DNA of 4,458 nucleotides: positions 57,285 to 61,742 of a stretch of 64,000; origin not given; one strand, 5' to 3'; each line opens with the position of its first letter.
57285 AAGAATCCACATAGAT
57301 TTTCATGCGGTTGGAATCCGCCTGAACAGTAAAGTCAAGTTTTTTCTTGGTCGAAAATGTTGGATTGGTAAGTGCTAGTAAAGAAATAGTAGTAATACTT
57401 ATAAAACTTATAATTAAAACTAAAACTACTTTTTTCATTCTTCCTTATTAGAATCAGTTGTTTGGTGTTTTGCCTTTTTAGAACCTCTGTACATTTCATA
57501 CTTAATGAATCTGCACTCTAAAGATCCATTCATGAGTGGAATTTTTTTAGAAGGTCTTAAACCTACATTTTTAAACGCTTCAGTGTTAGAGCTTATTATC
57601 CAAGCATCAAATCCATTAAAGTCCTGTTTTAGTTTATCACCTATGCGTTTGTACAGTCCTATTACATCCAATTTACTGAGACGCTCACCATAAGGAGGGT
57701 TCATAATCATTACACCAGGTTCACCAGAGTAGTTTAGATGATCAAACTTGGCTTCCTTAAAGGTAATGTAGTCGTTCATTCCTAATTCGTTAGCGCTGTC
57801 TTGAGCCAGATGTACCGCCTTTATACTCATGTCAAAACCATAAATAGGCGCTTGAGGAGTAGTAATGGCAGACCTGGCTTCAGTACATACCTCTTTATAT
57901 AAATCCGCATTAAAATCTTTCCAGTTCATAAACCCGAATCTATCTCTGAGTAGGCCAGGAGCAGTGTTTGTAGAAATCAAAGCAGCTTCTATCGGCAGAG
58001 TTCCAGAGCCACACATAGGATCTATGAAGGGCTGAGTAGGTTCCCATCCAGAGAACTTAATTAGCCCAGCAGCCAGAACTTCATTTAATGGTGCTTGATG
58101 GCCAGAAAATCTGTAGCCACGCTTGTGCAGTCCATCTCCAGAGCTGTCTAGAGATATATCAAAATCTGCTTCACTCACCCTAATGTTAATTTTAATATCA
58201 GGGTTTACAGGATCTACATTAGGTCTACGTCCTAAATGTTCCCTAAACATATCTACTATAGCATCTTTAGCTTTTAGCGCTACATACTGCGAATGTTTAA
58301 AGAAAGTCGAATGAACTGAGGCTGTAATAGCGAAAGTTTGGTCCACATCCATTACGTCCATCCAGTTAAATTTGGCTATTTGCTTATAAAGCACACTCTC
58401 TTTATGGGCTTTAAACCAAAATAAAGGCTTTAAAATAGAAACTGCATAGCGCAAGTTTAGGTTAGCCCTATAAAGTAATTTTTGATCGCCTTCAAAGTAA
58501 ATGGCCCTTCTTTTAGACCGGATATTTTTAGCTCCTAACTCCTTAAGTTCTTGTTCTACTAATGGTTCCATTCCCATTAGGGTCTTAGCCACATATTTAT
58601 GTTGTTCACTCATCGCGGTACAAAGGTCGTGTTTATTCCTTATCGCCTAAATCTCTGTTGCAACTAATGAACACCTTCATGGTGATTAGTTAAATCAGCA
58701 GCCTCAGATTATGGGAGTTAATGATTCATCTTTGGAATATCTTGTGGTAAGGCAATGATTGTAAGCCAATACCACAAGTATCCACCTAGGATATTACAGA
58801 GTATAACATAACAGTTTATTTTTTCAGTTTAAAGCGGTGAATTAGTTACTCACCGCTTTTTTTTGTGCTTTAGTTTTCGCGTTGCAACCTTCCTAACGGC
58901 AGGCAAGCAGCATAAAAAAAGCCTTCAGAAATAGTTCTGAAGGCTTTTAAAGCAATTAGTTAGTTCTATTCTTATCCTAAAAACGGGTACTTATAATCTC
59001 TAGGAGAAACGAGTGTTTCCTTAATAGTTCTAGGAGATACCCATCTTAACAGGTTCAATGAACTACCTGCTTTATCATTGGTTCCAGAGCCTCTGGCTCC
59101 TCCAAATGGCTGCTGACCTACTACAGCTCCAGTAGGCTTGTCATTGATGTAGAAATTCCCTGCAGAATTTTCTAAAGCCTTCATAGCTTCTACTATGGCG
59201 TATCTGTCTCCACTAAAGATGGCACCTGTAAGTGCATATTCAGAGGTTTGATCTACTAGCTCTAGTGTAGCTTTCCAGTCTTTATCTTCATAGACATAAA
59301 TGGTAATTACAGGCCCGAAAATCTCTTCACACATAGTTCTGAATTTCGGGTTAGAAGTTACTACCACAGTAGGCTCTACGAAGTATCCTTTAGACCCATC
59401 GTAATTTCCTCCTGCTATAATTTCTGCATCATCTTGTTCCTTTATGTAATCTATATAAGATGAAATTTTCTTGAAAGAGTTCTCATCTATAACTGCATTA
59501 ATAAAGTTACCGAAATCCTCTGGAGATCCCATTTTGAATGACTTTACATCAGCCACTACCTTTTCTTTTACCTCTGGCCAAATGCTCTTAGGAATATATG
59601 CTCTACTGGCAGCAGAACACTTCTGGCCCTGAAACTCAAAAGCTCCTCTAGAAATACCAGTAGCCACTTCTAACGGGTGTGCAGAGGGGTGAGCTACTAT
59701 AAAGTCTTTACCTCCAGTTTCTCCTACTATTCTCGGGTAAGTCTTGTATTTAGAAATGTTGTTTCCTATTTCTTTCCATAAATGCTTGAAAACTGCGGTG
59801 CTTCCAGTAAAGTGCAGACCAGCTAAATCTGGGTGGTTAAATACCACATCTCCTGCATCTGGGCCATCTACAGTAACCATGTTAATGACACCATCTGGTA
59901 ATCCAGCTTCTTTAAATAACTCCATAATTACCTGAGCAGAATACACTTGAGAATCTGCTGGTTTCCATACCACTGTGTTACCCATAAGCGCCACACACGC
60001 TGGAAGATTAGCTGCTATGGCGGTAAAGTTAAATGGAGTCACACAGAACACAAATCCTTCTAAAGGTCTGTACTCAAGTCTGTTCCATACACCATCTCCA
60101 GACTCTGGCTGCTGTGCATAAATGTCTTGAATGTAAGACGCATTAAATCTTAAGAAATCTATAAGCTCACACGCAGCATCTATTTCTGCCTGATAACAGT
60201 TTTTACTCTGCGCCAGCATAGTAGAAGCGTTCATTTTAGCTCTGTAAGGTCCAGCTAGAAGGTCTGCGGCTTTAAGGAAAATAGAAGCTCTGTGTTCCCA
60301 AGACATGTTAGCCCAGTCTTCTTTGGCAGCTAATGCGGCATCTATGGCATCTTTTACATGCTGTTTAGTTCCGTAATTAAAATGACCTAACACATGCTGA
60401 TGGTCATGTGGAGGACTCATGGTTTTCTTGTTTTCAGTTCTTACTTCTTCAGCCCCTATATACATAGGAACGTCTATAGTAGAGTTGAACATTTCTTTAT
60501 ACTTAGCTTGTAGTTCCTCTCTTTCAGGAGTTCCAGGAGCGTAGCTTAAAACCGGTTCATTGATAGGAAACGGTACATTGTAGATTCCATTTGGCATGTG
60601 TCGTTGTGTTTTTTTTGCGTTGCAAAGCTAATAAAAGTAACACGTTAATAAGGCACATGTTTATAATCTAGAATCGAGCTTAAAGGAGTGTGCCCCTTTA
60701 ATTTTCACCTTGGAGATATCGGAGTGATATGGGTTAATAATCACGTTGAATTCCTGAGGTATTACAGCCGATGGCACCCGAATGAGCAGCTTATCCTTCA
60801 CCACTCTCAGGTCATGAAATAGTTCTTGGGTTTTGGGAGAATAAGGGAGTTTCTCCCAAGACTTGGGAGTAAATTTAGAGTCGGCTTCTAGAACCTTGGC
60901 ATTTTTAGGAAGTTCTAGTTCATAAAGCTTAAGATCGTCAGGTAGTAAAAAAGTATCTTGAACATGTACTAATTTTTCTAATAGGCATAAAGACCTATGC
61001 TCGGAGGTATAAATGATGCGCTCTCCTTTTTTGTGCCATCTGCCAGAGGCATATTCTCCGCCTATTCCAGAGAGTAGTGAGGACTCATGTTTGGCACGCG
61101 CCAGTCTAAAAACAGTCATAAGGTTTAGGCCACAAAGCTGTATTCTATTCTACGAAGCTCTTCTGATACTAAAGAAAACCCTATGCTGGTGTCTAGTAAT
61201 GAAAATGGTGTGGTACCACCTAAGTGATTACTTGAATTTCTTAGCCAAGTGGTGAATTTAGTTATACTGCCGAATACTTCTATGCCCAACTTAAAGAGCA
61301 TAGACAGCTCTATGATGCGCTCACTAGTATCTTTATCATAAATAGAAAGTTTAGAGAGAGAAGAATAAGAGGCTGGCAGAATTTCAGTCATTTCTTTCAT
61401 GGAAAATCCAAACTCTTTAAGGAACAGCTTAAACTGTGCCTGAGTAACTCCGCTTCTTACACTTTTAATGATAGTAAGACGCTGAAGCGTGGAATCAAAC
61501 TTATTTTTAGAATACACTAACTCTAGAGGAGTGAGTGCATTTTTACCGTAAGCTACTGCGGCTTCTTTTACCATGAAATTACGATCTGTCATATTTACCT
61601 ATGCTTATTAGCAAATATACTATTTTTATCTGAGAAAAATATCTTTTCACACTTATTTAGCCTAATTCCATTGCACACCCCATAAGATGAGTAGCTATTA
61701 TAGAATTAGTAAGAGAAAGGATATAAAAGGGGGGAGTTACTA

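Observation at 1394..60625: Hugely over-represented DNA word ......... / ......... (half of palindrome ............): 26 loci in 64 kb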

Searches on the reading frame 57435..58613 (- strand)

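Call 24: search_protein_families(library=pfam, proteins=[window:57435-58613:-])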
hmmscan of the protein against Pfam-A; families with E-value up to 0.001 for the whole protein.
window:57435-58613:- (392 aa): 3 families
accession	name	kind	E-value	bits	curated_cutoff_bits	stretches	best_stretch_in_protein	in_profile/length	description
PF01170.24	UPF0020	-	2.3e-46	158.4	22.3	1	165-368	1-194/197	RMKL-like, methyltransferase domain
PF22020.1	RlmL_1st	-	8.7e-16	58.1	27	1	7-57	2-51/55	RlmL ferredoxin-like domain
PF02926.22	THUMP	-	4.4e-15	56.3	20.6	1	72-156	4-84/84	THUMP domain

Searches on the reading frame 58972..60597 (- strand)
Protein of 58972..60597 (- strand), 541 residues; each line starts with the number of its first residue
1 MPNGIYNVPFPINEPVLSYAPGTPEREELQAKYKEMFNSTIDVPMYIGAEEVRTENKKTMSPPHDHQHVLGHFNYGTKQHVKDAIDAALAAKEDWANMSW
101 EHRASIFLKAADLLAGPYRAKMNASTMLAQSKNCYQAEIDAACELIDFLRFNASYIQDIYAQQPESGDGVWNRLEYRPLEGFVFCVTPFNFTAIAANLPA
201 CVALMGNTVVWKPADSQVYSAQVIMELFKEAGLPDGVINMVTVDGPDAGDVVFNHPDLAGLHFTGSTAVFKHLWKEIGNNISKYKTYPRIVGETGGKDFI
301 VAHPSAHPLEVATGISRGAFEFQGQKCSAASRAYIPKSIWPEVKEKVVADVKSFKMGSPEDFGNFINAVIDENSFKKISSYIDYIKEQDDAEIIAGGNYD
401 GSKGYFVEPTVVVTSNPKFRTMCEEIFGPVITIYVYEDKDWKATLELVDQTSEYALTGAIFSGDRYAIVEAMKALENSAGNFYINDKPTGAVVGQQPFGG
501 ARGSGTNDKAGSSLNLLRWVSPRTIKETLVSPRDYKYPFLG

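Call 24: search_protein_families(library=pfam, proteins=[window:58972-60597:-])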
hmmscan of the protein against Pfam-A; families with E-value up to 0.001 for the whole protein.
window:58972-60597:- (541 aa): 1 family
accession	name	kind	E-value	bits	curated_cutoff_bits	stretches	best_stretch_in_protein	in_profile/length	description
PF00171.27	Aldedh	-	2.3e-101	340.1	23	1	62-512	13-449/461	Aldehyde dehydrogenase family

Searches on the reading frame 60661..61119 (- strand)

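Call 24: search_protein_families(library=pfam, proteins=[window:60661-61119:-])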
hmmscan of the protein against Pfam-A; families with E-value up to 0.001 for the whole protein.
window:60661-61119:- (152 aa): 1 family
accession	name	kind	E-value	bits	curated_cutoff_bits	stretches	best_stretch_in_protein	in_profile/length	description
PF08808.17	RES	-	2.9e-20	73.3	23.2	1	3-144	2-152/157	RES domain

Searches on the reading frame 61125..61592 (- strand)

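Call 24: search_protein_families(library=pfam, proteins=[window:61125-61592:-])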
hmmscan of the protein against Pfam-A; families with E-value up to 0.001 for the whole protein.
window:61125-61592:- (155 aa): 1 family
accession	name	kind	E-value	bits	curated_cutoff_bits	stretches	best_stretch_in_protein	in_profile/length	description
PF09722.15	Xre_MbcA_ParS_C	-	3.3e-12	46.6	24.5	1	104-151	3-50/51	Antitoxin Xre/MbcA/ParS C-terminal toxin-binding domain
